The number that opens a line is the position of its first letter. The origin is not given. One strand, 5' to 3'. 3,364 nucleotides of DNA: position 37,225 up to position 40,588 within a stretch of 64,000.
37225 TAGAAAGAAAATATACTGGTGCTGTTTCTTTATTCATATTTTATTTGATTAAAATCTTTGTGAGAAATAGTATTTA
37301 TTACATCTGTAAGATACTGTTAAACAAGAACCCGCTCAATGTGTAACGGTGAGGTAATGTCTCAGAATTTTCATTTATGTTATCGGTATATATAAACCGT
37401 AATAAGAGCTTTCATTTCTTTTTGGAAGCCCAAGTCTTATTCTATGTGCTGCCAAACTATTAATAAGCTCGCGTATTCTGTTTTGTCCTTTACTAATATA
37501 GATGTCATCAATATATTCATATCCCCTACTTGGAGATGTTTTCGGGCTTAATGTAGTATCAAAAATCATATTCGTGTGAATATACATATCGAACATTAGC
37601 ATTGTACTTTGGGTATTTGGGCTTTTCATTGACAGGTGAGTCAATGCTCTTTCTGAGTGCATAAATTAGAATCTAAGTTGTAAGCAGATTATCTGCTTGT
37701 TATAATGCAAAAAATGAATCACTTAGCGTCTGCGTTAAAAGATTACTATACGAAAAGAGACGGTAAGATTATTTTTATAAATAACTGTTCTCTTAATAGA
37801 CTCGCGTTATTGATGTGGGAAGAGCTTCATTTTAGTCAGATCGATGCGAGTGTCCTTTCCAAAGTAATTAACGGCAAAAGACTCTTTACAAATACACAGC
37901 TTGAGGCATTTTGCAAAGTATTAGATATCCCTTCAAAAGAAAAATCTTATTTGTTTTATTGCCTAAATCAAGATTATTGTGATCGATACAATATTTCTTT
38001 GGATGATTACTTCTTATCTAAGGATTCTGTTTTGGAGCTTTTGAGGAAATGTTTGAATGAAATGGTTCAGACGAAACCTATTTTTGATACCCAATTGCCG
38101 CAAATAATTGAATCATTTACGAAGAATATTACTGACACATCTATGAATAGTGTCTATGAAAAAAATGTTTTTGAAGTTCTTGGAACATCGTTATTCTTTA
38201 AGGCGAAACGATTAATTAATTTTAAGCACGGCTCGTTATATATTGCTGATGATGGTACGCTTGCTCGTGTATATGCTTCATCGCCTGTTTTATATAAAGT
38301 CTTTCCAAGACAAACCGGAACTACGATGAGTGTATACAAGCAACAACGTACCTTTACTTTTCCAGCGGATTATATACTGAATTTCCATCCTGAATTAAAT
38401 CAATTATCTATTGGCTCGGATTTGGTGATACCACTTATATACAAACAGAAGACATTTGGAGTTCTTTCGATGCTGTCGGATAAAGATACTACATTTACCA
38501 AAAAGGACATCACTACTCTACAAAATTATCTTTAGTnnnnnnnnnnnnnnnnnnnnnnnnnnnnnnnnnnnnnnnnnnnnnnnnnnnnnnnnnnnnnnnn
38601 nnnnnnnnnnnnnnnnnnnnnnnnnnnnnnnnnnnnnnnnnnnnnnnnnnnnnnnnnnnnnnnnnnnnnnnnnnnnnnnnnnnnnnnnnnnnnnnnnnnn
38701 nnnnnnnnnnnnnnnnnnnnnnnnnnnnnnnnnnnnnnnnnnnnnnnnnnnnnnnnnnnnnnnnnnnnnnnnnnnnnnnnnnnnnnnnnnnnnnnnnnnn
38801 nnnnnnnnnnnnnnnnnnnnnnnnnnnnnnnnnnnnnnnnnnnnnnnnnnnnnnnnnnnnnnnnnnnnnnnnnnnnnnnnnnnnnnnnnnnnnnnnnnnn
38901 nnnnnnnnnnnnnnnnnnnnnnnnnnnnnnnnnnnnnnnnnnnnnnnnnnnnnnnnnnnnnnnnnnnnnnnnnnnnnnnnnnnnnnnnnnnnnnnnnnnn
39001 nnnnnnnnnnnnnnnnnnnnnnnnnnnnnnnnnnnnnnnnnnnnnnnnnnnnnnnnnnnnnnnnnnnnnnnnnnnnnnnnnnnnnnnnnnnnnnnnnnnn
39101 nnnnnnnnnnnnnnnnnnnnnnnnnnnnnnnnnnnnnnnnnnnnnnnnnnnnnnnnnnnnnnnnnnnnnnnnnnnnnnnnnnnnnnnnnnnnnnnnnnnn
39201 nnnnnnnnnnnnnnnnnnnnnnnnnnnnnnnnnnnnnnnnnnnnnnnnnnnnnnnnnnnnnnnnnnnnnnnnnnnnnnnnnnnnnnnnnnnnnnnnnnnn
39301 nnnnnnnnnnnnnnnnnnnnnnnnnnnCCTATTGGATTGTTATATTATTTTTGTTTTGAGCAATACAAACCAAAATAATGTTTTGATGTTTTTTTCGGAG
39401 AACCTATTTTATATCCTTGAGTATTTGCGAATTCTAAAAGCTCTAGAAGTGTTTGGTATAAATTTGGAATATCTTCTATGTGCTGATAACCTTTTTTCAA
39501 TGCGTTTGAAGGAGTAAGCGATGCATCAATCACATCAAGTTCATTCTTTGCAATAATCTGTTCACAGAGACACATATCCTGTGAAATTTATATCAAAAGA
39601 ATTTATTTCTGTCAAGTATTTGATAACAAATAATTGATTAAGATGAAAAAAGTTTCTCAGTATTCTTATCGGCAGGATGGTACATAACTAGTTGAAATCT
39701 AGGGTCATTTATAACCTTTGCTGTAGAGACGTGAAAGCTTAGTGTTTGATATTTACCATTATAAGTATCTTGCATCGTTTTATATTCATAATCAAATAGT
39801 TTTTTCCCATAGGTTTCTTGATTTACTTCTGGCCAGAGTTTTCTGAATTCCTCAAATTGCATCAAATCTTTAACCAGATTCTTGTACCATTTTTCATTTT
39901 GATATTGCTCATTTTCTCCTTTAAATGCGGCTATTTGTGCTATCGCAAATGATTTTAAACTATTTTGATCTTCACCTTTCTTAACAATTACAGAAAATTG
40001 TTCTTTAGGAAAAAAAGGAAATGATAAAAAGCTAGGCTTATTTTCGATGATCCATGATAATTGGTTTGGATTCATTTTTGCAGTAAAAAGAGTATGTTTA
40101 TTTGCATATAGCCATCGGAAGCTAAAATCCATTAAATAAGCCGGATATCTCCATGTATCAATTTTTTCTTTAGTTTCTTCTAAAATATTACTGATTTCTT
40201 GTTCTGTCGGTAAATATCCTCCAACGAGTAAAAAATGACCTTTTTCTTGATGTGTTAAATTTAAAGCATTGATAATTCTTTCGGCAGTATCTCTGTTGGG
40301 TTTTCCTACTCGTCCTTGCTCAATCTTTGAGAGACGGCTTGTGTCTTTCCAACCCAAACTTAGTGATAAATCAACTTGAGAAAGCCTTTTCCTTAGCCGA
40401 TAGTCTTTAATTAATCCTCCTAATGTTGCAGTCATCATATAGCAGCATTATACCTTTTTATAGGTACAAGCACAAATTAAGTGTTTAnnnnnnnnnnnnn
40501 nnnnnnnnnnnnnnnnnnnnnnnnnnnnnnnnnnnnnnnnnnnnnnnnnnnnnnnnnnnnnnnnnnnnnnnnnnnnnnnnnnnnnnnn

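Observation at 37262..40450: Toxin-antitoxin/defence-like cluster: three paralogous ~75-95-aa proteins each partnered with a DNA-binding protein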

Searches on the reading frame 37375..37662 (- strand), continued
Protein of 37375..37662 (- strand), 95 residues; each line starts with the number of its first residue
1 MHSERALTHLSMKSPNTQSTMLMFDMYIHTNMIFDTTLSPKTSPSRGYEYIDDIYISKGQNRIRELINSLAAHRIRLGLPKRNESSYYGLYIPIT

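Call 84: search_protein_families(library=pfam, max_evalue=0.1, proteins=[L001:6788-7918:-, L017:1-1587:-, L020:1-2160:-])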
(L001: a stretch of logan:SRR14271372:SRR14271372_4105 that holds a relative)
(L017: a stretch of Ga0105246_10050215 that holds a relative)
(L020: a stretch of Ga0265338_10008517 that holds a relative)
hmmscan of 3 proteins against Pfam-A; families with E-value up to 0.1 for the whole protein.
L001:6788-7918:- (376 aa): 3 families
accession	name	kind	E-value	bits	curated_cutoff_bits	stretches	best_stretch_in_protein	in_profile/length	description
PF00486.34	Trans_reg_C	-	3.4e-09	37.1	26.2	1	299-372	4-77/77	Transcriptional regulatory protein, C terminal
PF21754.2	DacZ_A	-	0.056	14.5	28.3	0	82-150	28-97/109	Probable sensor domain DacZ_A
PF14532.12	Sigma54_activ_2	-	0.094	13.4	25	0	92-169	53-126/138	Sigma-54 interaction domain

L017:1-1587:- (529 aa): 20 families
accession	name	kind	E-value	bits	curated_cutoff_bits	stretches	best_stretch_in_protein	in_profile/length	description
PF00931.28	NB-ARC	-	1.8e-15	57.3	23.5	1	122-345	7-246/248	NB-ARC domain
PF13401.12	AAA_22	-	8.3e-05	23.3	27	1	133-219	5-93/130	AAA domain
PF13191.12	AAA_16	-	0.00024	22.1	32.6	1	116-160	2-51/167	AAA ATPase domain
PF05729.18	NACHT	-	0.00032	21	26.7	1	135-271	2-162/167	NACHT domain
PF25199.1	nSTAND_NTPase5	-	0.00039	20.7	34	1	115-188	17-88/145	Novel STAND NTPase 5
PF25201.1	nSTAND6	-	0.00056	20.4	27.7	1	118-157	3-42/148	Novel STAND NTPase 6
PF20703.3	nSTAND1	-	0.0044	17.2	27.1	1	111-149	11-49/379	Novel STAND NTPase 1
PF13173.12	AAA_14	-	0.01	16.3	27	1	133-226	2-78/129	AAA domain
PF02562.22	PhoH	-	0.014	15.3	27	1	124-154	10-40/205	PhoH-like protein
PF00004.35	AAA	-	0.018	16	21.2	1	137-161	2-26/131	ATPase family associated with various cellular activities (AAA)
PF24883.2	NPHP3_N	-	0.02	15.6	24.8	1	123-166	12-55/164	Nephrocystin 3, N-terminal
PF20720.3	nSTAND3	-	0.029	14.5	27.2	1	123-159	7-43/155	Novel STAND NTPase 3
PF01656.29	CbiA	-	0.032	14.6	25.4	1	142-222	8-86/125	CobQ/CobB/MinD/ParA nucleotide binding domain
PF01637.24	ATPase_2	-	0.036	14.3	33.2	1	123-191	8-83/225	ATPase domain predominantly from Archaea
PF06068.19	TIP49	-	0.037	13.7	23.8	0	134-160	51-77/347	TIP49 P-loop domain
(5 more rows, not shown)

L020:1-2160:- (720 aa): 13 families
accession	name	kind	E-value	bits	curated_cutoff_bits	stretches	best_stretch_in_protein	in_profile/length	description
PF00931.28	NB-ARC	-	4.3e-17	62.6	23.5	1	133-343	18-244/248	NB-ARC domain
PF13401.12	AAA_22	-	2.2e-05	25.2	27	1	133-219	5-93/130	AAA domain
PF06068.19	TIP49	-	0.00058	19.6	23.8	1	121-162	38-79/347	TIP49 P-loop domain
PF05729.18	NACHT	-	0.00071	19.9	26.7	1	135-222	2-93/167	NACHT domain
PF01637.24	ATPase_2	-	0.002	18.4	33.2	1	119-178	4-65/225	ATPase domain predominantly from Archaea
PF13191.12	AAA_16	-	0.0036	18.2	32.6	1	118-158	4-50/167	AAA ATPase domain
PF20720.3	nSTAND3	-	0.0051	16.9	27.2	1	134-180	18-61/155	Novel STAND NTPase 3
PF00004.35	AAA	-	0.0071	17.2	21.2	1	136-157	1-22/131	ATPase family associated with various cellular activities (AAA)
PF13238.12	AAA_18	-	0.0081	17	29.4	1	136-227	1-88/128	AAA domain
PF13481.12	AAA_25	-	0.013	15.6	27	1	130-154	29-54/195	AAA domain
PF13479.12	AAA_24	-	0.021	15.1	27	0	134-157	3-26/195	AAA domain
PF07728.20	AAA_5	-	0.059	13.8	22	0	136-159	2-25/139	AAA domain (dynein-related subfamily)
PF25201.1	nSTAND6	-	0.06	13.8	27.7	0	118-155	3-40/148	Novel STAND NTPase 6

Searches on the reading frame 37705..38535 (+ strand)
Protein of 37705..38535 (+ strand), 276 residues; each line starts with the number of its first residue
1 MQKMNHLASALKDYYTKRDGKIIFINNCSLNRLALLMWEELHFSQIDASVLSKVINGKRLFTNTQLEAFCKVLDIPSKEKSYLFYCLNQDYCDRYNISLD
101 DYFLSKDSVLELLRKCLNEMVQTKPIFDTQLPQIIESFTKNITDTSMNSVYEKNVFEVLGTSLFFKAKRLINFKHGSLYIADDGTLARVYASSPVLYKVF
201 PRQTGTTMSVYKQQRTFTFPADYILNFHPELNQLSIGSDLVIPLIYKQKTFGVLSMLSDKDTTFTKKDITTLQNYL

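Call 4: search_protein_families(library=pfam, max_evalue=1, proteins=[window:37705-38535:+])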
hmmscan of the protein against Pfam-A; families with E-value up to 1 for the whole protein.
window:37705-38535:+ (276 aa): 6 families
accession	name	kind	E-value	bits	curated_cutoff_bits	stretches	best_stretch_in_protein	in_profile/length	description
PF13185.12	GAF_2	-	5.6e-07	30.3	28.6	1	168-273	16-125/136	GAF domain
PF01590.32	GAF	-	1.5e-05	26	22.4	1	167-273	13-123/133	GAF domain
PF13492.12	GAF_3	-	8.3e-05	23.4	27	1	162-269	9-113/129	GAF domain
PF07614.16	DUF1577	-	0.024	14.2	25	1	221-274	198-255/256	Protein of unknown function (DUF1577)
PF08350.17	FilR1_middle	-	0.092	13.2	27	1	109-183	8-79/128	Methanogenesis regulatory protein FilR1, middle domain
PF01381.28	HTH_3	-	0.14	12.7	23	1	46-77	21-52/55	Helix-turn-helix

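Call 6: search_protein_families(library=ncbifam, max_evalue=1, proteins=[window:37705-38535:+])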
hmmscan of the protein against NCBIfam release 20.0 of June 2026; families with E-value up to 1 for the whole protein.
window:37705-38535:+ (276 aa): 0 families

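Call 7: search_protein_families(library=padloc, max_evalue=1, proteins=[window:37705-38535:+])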
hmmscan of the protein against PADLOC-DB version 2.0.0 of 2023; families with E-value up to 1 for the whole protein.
window:37705-38535:+ (276 aa): 1 family
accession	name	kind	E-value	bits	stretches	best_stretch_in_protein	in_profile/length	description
PDLC02926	HTH_VI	-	0.025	12.9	1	45-78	25-58/92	-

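Call 50: search_protein_families(library=phrogs, max_evalue=1, proteins=[window:37705-38535:+])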
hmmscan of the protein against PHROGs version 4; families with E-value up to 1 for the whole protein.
window:37705-38535:+ (276 aa): 3 families
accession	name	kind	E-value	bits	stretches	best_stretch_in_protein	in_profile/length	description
phrog_8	-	transcription regulation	0.16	12.4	1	45-115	173-247/346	transcriptional regulator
phrog_2967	-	transcription regulation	0.27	11.7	1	27-105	23-78/225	transcriptional regulator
phrog_38820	-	unknown function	0.34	11.9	1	141-183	96-143/171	-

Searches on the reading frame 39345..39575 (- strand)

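Call 4: search_protein_families(library=pfam, max_evalue=1, proteins=[window:39345-39575:-])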
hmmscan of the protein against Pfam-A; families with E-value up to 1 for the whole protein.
window:39345-39575:- (76 aa): 0 families

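Call 6: search_protein_families(library=ncbifam, max_evalue=1, proteins=[window:39345-39575:-])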
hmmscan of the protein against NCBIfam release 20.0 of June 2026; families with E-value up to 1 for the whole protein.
window:39345-39575:- (76 aa): 0 families

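Call 7: search_protein_families(library=padloc, max_evalue=1, proteins=[window:39345-39575:-])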
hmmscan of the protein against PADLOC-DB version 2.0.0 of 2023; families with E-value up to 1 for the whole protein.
window:39345-39575:- (76 aa): 0 families

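Call 50: search_protein_families(library=phrogs, max_evalue=1, proteins=[window:39345-39575:-])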
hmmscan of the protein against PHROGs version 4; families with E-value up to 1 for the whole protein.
window:39345-39575:- (76 aa): 1 family
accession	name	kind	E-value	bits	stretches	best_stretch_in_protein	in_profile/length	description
phrog_35393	-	unknown function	0.14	13.1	1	33-57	6-30/68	-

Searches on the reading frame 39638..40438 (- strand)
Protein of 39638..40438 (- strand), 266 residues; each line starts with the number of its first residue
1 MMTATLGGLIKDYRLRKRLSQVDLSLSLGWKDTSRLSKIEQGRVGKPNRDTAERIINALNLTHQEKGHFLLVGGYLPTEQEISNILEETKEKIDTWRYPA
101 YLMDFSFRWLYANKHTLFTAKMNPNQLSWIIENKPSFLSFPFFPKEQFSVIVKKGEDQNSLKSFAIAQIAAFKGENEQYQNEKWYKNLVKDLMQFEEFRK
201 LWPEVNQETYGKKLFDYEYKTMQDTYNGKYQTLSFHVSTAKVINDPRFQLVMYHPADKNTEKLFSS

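Call 4: search_protein_families(library=pfam, max_evalue=1, proteins=[window:39638-40438:-])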
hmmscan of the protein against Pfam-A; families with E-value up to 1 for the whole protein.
window:39638-40438:- (266 aa): 3 families
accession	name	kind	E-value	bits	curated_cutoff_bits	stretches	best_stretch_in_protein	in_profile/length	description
PF13560.12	HTH_31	-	2.7e-08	34.4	27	1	6-66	2-61/64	Helix-turn-helix domain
PF01381.28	HTH_3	-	7.8e-08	32.7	23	1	10-65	1-54/55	Helix-turn-helix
PF12663.12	DUF3788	-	0.4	11.1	25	0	198-240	20-62/128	Protein of unknown function (DUF3788)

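Call 6: search_protein_families(library=ncbifam, max_evalue=1, proteins=[window:39638-40438:-])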
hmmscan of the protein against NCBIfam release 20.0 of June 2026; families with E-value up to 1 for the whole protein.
window:39638-40438:- (266 aa): 3 families
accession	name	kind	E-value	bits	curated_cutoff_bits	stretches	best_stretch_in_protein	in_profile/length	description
TIGR01878.1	cas_Csa5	equivalog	3.3e-05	24.1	53.35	1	38-97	37-95/107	type I-A CRISPR-associated protein Csa5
TIGR00270.2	TIGR00270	equivalog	0.0088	15.9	110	1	9-65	79-133/159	multiprotein bridging factor aMBF1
TIGR03070.1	couple_hipB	subfamily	0.076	13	71.65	1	6-43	3-39/58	type II toxin-antitoxin system Y4mF family antitoxin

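Call 7: search_protein_families(library=padloc, max_evalue=1, proteins=[window:39638-40438:-])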
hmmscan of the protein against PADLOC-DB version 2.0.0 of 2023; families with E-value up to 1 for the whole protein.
window:39638-40438:- (266 aa): 3 families
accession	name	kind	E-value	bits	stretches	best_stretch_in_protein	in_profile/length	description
PDLC00992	Cas11a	-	8.7e-06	24.1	1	38-97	37-95/107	CRISPR type I-A/APERN-associated protein Csa5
PDLC02926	HTH_VI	-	3.3e-05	22.1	1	6-61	2-55/92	-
PDLC01266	Cas11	-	0.003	16.1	1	64-98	52-85/97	CAS-I-A; effector_SS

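Call 50: search_protein_families(library=phrogs, max_evalue=1, proteins=[window:39638-40438:-])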
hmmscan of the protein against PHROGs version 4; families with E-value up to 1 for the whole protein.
window:39638-40438:- (266 aa): 6 families
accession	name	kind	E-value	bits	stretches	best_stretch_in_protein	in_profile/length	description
phrog_3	-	transcription regulation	1.2e-06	29.6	1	1-108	84-183/430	transcriptional repressor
phrog_8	-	transcription regulation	3.8e-05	24.3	1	8-85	79-234/346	transcriptional regulator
phrog_5823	-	transcription regulation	0.0023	18.2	1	2-62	3-62/404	transcriptional regulator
phrog_2967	-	transcription regulation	0.0057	17.2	1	10-64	15-67/225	transcriptional regulator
phrog_32768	-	unknown function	0.022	14.5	1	4-65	8-68/446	-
phrog_9908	-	DNA, RNA and nucleotide metabolism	0.3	11.2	1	9-61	17-67/282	DNA binding protein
